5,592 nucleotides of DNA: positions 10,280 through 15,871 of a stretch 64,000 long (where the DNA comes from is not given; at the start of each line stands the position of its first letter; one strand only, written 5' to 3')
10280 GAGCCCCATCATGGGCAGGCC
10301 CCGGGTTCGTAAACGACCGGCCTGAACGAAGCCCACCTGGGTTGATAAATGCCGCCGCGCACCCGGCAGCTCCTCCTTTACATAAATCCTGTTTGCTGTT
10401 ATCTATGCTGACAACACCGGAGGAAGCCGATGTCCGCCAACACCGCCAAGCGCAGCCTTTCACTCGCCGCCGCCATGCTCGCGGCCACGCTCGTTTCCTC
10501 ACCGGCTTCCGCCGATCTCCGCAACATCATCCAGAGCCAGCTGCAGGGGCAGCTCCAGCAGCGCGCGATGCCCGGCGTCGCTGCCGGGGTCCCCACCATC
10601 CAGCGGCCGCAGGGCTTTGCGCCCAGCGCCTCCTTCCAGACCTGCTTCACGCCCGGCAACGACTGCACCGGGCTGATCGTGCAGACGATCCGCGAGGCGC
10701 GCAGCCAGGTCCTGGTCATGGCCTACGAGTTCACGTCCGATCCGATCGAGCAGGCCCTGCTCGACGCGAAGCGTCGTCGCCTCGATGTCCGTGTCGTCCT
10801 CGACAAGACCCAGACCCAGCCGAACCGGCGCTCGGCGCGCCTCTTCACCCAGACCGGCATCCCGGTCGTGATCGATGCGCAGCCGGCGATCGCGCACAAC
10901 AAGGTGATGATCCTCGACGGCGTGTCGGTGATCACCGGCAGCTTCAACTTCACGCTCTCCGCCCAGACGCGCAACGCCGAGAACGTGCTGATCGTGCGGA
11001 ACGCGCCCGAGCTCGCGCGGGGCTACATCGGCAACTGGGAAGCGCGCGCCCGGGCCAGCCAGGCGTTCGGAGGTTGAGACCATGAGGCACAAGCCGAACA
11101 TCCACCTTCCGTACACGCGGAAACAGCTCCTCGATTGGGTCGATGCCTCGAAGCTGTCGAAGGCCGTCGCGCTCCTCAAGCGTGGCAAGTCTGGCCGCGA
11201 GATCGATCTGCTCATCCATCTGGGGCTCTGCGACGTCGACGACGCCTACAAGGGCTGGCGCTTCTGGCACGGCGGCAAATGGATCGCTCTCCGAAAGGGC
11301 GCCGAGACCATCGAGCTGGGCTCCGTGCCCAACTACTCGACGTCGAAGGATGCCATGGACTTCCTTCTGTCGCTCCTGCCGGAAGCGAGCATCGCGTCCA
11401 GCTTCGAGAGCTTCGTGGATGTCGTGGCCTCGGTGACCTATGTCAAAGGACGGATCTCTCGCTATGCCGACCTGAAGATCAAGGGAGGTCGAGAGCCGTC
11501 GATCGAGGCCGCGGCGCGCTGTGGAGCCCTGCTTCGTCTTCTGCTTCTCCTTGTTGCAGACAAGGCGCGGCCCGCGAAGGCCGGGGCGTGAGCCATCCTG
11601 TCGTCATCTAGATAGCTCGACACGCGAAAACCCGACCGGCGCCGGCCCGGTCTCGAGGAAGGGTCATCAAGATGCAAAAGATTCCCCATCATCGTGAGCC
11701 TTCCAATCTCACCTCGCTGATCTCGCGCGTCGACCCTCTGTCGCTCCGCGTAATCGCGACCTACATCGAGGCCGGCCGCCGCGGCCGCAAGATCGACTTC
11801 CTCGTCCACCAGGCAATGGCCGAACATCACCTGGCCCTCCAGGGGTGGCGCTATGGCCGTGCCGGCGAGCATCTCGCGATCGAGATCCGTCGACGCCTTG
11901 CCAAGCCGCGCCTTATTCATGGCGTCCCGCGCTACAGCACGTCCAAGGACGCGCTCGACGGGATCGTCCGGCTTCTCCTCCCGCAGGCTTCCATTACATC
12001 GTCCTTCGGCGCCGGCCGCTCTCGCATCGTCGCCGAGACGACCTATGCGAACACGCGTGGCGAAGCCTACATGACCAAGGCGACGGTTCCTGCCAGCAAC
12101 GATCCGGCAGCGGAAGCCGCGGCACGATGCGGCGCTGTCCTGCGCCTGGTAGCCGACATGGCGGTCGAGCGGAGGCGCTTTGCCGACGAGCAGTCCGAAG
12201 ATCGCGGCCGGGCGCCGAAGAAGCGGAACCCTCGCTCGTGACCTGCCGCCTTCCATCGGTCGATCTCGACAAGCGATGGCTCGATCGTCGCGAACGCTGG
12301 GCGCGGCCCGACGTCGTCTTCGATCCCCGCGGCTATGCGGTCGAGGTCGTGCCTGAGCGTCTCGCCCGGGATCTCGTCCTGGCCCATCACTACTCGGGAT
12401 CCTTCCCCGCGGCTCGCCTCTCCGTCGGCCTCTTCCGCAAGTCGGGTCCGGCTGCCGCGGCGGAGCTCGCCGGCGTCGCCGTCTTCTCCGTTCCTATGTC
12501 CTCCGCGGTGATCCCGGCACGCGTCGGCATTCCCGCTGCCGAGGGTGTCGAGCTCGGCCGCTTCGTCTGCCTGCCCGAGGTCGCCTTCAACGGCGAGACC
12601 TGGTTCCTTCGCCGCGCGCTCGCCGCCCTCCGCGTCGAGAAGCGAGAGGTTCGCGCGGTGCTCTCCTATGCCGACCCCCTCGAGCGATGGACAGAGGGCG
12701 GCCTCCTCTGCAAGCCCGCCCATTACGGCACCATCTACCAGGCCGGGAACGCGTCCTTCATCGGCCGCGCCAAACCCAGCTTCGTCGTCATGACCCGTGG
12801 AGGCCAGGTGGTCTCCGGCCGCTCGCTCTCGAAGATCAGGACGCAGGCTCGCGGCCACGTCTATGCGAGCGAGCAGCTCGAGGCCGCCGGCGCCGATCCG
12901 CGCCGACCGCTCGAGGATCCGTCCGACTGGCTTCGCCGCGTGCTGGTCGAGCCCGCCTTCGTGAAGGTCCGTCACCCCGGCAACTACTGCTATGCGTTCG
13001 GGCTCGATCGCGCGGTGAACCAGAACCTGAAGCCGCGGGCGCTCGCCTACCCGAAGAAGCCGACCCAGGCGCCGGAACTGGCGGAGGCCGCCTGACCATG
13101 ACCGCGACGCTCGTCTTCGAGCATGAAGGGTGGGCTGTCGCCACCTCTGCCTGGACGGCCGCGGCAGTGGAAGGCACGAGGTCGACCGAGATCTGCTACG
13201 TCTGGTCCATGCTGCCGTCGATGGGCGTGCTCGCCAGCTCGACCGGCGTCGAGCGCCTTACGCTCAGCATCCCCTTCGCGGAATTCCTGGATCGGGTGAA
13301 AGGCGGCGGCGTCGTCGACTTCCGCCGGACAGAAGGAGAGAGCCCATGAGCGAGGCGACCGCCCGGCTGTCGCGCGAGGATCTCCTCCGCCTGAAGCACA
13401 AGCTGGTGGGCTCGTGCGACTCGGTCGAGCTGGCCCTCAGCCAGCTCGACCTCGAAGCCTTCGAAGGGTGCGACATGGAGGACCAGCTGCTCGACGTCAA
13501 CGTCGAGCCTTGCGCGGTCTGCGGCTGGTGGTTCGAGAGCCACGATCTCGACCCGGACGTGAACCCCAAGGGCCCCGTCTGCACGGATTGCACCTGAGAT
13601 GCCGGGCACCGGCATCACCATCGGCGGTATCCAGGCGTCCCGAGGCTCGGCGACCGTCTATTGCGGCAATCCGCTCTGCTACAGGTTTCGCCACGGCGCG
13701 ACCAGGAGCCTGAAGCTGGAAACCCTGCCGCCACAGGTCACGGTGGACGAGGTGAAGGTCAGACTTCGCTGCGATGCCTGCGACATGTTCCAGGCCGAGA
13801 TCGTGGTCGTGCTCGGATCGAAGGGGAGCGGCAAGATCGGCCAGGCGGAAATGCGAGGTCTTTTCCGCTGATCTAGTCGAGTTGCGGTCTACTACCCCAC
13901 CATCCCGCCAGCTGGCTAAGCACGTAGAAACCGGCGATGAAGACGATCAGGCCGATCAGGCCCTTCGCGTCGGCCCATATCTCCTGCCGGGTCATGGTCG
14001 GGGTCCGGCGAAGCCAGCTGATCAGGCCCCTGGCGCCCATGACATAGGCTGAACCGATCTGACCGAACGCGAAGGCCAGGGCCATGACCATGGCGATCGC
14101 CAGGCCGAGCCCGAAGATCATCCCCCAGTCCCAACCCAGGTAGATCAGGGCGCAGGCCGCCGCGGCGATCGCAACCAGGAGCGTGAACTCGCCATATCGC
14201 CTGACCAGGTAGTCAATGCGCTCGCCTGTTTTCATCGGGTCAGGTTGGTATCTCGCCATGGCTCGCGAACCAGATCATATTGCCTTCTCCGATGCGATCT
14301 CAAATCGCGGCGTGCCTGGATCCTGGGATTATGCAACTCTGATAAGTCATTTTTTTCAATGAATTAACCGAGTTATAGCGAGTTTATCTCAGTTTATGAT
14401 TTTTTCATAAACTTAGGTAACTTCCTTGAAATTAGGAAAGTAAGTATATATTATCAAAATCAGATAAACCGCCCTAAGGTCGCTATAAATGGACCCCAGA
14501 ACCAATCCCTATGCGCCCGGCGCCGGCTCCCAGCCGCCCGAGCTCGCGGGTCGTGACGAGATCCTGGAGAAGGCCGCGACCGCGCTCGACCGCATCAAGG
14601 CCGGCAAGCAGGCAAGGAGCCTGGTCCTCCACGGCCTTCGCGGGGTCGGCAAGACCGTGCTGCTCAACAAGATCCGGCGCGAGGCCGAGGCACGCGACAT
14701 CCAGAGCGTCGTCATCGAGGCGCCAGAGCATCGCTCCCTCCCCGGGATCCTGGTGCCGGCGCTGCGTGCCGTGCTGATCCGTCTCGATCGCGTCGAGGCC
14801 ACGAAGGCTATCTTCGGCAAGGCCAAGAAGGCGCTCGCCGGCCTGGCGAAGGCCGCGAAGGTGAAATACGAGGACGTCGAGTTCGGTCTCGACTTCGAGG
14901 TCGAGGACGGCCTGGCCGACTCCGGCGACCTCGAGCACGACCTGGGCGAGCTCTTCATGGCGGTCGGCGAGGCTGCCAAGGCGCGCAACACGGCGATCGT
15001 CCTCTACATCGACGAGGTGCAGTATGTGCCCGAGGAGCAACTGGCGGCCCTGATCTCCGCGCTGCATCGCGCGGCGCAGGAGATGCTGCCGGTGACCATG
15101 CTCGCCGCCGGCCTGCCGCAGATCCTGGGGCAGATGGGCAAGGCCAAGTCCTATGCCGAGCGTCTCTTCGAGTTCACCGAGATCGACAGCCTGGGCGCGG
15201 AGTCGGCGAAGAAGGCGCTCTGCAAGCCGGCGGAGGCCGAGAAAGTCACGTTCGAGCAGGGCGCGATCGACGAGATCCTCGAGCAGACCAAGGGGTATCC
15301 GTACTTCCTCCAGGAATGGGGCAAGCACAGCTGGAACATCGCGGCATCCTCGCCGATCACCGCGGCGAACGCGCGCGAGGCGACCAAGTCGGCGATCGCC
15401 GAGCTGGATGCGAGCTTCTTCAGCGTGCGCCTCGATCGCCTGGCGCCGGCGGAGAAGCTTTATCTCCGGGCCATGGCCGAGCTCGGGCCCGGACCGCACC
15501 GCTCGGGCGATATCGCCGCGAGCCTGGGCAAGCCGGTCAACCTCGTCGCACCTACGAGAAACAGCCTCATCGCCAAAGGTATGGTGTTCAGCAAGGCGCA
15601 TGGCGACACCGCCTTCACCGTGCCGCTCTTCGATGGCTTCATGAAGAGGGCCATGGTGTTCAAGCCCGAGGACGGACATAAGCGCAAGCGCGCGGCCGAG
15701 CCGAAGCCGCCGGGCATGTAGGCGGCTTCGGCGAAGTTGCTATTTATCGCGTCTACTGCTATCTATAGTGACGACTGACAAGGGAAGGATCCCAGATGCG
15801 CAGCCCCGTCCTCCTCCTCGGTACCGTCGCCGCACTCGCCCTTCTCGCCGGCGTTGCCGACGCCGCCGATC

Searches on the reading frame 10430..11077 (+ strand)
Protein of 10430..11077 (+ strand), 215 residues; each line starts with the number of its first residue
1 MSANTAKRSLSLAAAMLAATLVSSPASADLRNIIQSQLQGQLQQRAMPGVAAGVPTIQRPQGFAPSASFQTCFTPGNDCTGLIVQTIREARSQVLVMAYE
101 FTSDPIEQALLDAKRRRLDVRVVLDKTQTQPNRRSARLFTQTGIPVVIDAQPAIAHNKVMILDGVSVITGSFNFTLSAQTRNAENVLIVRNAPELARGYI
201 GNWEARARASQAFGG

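Call 13: search_protein_families(library=pfam, proteins=[window:10430-11077:+], max_evalue=0.01)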
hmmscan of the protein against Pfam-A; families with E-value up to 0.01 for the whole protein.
window:10430-11077:+ (215 aa): 2 families
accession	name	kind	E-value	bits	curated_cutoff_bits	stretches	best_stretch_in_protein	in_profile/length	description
PF13091.12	PLDc_2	-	2.5e-22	79.5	27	1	83-196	1-121/132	PLD-like domain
PF07894.18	SACK1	-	3.1e-05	24.1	21.4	0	76-131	123-179/274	Scaffolding anchor of CK1 domain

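Call 16: search_protein_families(library=phrogs, proteins=[window:10430-11077:+], max_evalue=0.001)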
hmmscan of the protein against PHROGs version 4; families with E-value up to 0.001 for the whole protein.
window:10430-11077:+ (215 aa): 1 family
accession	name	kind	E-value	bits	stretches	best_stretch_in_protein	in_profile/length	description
phrog_12711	-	unknown function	2.4e-42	145.5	1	67-206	21-160/162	-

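Call 51: search_protein_families(library=ncbifam, proteins=[window:10430-11077:+], max_evalue=0.01)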
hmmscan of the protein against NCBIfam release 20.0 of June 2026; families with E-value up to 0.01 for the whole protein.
window:10430-11077:+ (215 aa): 8 families
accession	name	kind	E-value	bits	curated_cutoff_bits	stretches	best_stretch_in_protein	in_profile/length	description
NF038319.1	DISARM_DrmC_I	equivalog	3.1e-12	46.5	133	1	73-191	89-220/236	DISARM system phospholipase D-like protein DrmC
NF010490.0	PRK13912.1-1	equivalog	9e-09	35.6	211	1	78-188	30-138/159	nuclease NucT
NF010492.0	PRK13912.1-3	equivalog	1.7e-08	34.2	297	1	83-192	39-158/178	nuclease NucT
NF010491.0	PRK13912.1-2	equivalog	5.6e-05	23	225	1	80-187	38-155/180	nuclease NucT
NF010493.0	PRK13912.1-4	equivalog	0.00029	20.9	351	0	84-191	33-150/171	nuclease NucT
NF041068.1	DpdK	equivalog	0.00061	19.4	100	1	146-197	109-158/167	phospholipase D-like domain-containing protein DpdK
NF008427.0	PRK11263.1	equivalog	0.0061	15.7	281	1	76-191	205-325/409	cardiolipin synthase ClsB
TIGR04265.1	bac_cardiolipin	equivalog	0.0082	15.1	290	0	69-174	120-240/483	cardiolipin synthase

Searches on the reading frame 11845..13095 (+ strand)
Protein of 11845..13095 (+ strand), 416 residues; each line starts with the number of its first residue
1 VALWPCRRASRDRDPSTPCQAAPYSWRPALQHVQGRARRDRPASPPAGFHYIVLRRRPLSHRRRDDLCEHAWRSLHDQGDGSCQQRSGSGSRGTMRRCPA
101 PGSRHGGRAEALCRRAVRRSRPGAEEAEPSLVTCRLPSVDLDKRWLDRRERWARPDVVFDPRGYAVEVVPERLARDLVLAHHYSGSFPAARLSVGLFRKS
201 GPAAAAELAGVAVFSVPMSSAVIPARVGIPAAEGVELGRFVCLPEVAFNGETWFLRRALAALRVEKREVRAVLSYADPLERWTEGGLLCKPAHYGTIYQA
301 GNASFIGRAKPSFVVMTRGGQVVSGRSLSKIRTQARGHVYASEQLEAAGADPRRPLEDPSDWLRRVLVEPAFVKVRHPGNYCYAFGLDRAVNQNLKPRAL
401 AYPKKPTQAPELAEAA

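Call 13: search_protein_families(library=pfam, proteins=[window:11845-13095:+], max_evalue=0.01)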
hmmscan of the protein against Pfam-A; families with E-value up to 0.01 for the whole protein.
window:11845-13095:+ (416 aa): 1 family
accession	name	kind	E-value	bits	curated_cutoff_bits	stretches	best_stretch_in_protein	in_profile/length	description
PF25680.1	Mom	-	4.8e-21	75.8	27.1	1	164-345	2-166/202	Mom protein family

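Call 16: search_protein_families(library=phrogs, proteins=[window:11845-13095:+], max_evalue=0.001)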
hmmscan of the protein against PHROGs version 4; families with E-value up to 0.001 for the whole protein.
window:11845-13095:+ (416 aa): 1 family
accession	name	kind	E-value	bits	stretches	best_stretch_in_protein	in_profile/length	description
phrog_1384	-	other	2.4e-20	74.1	1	160-413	17-227/245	Mom-like DNA modification protein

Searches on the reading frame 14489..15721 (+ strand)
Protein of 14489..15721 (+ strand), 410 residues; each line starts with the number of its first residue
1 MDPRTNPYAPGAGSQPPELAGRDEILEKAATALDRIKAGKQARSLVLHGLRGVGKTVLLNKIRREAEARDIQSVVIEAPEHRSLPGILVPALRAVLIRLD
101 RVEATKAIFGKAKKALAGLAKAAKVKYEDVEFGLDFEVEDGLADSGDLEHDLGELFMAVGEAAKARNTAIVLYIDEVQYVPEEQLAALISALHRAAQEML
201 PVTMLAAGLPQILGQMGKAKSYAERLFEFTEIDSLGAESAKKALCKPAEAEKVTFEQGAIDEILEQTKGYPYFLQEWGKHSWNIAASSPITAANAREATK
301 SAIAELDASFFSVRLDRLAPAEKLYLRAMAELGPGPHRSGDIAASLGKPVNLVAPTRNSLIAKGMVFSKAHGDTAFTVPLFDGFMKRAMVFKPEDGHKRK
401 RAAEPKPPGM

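Call 13: search_protein_families(library=pfam, proteins=[window:14489-15721:+], max_evalue=0.01)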
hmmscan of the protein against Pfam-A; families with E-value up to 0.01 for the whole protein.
window:14489-15721:+ (410 aa): 12 families
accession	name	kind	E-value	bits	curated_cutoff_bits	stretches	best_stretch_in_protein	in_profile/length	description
PF13191.12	AAA_16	-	1e-15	59.1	32.6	1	18-202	1-164/167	AAA ATPase domain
PF13401.12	AAA_22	-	1.6e-11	45.1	27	1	41-209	4-123/130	AAA domain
PF25201.1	nSTAND6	-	1.9e-06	28.4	27.7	1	21-82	3-58/148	Novel STAND NTPase 6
PF13173.12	AAA_14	-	7e-06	26.5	27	1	43-82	3-43/129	AAA domain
PF13604.12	AAA_30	-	0.00011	22.4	27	0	39-82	15-57/191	AAA domain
PF01637.24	ATPase_2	-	0.00018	21.8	33.2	1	31-195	9-138/225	ATPase domain predominantly from Archaea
PF00004.35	AAA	-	0.00055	20.8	21.2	0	46-144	2-38/131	ATPase family associated with various cellular activities (AAA)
PF20703.3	nSTAND1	-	0.00063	19.9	27.1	1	21-271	18-223/379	Novel STAND NTPase 1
PF13245.12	AAA_19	-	0.00079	20.1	25.1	1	41-198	10-119/134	AAA domain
PF07693.20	KAP_NTPase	-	0.0016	18.2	20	1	24-198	3-81/293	KAP family P-loop domain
PF05673.19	DUF815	-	0.0019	17.8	23.8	1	18-88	29-99/249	Protein of unknown function (DUF815)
PF10236.15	DAP3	-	0.0029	17.3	23.1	1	35-82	16-61/311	Mitochondrial ribosomal death-associated protein 3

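Call 52: search_protein_families(library=padloc, proteins=[window:14489-15721:+], max_evalue=0.001)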
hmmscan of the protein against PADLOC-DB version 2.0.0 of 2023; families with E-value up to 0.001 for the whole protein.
window:14489-15721:+ (410 aa): 3 families
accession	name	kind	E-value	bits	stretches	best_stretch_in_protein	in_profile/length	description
PDLC04140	mad8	-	8.5e-07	26.8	1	43-216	28-241/314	mads_8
PDLC00938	Cas3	-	0.00016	19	1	171-266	127-222/358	CRISPR-associated helicase Cas3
PDLC04788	PDC-S01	-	0.00016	18.7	0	29-66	6-43/448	-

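Call 78: search_dna_similar(query=window:14489-15721:+, collection=plasmids, mode=protein, max_rows=12)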
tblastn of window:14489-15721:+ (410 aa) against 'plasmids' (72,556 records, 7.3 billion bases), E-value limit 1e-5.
Records with a match: 119; places in all: 142; records where one place covers at least 80% of the query: 104.
Best place of each record, by identity: 60-80% 12; <60% 107.
By first word of the organism name: Rhodococcus 27; Arthrobacter 12; Clavibacter 9; Sphingobium 8; Paenarthrobacter 7; Pandoraea 3; Pseudarthrobacter 3; Sphingomonas 2; Pseudomonas 2; Polymorphobacter 2; and 38 more.
By predicted mobility (MOB-suite, as given by PLSDB): non-mobilizable 58; mobilizable 33; conjugative 28.
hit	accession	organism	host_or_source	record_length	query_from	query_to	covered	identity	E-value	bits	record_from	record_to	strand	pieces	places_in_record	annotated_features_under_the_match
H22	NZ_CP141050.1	Microvirga lotononidis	-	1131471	1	389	95%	68.1%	5e-165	520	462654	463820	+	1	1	none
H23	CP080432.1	Sphingomonas sp. DS-9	-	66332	1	389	95%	66.1%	2e-157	498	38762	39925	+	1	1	record has no annotation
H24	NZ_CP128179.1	Sphingobium baderi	mixed culture,activated sludge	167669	1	389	95%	66.1%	2e-157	498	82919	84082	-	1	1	AAA family ATPase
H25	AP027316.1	Sphingobium sp. TomMM15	-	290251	1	393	96%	64.6%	7e-157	496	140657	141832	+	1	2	ATPase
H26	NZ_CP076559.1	Sphingobium xenophagum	bacteria,La Roche-Posay thermal water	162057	1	389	95%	64.5%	2e-155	492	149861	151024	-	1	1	AAA family ATPase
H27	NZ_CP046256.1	Sphingobium sp. CAP-1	cell culture,activated sludge of ...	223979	1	389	95%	64.5%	2e-155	492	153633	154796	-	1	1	AAA family ATPase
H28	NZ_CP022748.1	Sphingobium xenophagum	cell culture,electronic ...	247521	1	389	95%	64.5%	2e-155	492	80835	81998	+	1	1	AAA family ATPase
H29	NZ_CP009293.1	Novosphingobium pentaromativorans US6-1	mud sediment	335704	1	389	95%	64.4%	1e-132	500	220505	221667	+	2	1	none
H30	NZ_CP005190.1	Sphingobium sp. MI1205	-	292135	14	410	97%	63.0%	7e-150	476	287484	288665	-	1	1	none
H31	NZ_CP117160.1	Sphingobium sp. AntQ-1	Genomic DNA,PAH-contaminated soil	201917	1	389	95%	64.0%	4e-151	480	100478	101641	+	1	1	ATP-binding protein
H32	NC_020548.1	Azoarcus sp. KH32C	-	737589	1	410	100%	58.3%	2e-140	449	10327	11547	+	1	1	ATP-binding protein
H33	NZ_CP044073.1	Pseudomonas oryzihabitans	Homo sapiens,clinical isolate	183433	1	389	95%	60.2%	4e-134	431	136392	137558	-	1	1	ATP-binding protein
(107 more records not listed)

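Call 79: get_annotated_region(hit=H24, flank=12000)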
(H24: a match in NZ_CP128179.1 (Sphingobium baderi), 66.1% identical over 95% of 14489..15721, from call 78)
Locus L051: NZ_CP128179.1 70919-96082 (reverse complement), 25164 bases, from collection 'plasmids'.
description: Sphingobium baderi strain SC-1 plasmid unnamed2, complete sequence
organism: Sphingobium baderi (NCBI taxid 1332080)
taxonomy: Bacteria; Pseudomonadota; Alphaproteobacteria; Sphingomonadales; Sphingomonadaceae; Sphingobium; Sphingobium baderi
host: -; source: mixed culture,activated sludge; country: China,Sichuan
typing (MOB-suite, as given by PLSDB): conjugative; replicon rep_cluster_647; relaxase MOBP; mating-pair formation MPF_T
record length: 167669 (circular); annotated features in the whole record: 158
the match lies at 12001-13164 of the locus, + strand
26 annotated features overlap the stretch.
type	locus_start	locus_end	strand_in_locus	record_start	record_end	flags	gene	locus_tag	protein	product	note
CDS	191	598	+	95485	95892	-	-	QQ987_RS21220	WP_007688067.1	single-stranded DNA-binding protein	-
CDS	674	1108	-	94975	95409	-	-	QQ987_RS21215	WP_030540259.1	hypothetical protein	-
CDS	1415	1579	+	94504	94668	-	-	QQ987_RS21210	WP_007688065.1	hypothetical protein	-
CDS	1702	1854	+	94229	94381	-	-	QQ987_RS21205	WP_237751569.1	hypothetical protein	-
CDS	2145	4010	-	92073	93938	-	-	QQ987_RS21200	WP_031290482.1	reverse transcriptase/maturase family protein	-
CDS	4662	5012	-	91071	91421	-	-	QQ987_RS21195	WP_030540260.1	hypothetical protein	-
CDS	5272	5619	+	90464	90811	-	-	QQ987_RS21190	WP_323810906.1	DUF3768 domain-containing protein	-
CDS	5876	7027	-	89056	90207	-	-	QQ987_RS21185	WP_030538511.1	IS110 family transposase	-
CDS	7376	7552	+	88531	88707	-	-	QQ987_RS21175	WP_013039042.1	hypothetical protein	-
CDS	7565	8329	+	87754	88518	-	-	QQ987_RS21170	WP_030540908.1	ParA family protein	-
CDS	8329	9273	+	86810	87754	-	-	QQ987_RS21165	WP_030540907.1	ParB/RepB/Spo0J family partition protein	GO:0007059 - chromosome segregation [Evidence IEA]; GO:0000910 - cytokinesis [Evidence IEA]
CDS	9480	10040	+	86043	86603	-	-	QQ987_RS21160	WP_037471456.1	plasmid mobilization relaxosome protein MobC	-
CDS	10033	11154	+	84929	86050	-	-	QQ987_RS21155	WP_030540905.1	relaxase/mobilization nuclease domain-containing protein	-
CDS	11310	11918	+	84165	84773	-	-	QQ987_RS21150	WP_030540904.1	DUF6088 family protein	-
CDS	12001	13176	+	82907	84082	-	-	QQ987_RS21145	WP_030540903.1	AAA family ATPase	-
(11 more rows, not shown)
